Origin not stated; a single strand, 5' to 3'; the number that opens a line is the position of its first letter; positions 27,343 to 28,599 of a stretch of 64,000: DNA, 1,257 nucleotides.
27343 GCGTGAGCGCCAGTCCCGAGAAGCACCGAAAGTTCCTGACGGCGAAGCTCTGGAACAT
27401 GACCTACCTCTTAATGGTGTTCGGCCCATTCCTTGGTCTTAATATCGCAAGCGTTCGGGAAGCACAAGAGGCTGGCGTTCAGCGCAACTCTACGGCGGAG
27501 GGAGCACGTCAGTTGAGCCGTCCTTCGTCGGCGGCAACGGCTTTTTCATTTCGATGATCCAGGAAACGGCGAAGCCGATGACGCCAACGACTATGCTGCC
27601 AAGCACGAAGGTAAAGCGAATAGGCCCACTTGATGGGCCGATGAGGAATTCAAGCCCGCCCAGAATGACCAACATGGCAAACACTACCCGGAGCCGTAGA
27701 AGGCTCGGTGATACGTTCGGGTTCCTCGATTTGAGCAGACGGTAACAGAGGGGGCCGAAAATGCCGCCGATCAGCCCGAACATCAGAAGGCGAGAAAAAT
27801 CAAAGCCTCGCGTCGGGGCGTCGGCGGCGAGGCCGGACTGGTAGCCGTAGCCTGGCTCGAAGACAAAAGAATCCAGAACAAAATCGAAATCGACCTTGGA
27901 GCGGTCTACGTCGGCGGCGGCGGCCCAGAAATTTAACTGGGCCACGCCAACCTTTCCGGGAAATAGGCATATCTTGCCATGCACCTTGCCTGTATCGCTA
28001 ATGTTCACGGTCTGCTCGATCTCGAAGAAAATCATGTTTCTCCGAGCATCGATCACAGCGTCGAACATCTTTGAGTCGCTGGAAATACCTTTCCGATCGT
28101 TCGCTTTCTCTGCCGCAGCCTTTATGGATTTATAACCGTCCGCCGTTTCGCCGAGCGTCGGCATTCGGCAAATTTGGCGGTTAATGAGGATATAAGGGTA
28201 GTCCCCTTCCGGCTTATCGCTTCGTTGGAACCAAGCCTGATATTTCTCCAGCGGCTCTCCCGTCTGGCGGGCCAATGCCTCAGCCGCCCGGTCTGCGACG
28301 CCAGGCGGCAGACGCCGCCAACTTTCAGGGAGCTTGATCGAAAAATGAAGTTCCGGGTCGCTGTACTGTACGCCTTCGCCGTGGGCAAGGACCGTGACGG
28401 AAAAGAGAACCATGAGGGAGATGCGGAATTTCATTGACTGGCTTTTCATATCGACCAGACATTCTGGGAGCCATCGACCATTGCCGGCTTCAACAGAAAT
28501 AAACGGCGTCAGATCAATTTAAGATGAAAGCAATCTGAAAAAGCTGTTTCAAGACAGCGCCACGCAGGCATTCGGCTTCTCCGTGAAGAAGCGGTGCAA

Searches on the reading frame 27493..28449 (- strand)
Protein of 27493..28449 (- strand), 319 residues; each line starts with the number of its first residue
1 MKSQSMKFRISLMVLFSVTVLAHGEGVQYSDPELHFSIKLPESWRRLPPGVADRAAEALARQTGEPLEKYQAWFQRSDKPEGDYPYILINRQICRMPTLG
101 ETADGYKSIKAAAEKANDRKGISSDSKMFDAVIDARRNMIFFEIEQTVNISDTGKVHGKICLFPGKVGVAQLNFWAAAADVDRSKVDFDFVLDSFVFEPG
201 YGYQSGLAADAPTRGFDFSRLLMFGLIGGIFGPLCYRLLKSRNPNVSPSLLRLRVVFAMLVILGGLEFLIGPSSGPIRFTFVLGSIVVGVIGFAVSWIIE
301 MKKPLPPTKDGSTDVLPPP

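Call 87: search_solved_structures(query=window:27493-28449:-, max_evalue=0.01)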
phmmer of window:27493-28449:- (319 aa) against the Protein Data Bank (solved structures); distinct sequences matched with E-value up to 0.01: 3.
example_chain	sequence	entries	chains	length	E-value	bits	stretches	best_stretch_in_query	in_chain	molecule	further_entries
6u81_A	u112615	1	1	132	0.0085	18.6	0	49-76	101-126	Double homeobox protein 4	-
6u82_A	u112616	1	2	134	0.0089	18.5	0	49-76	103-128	Double homeobox protein 4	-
6e8c_A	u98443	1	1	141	0.0092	18.5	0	49-76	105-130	Double homeobox protein 4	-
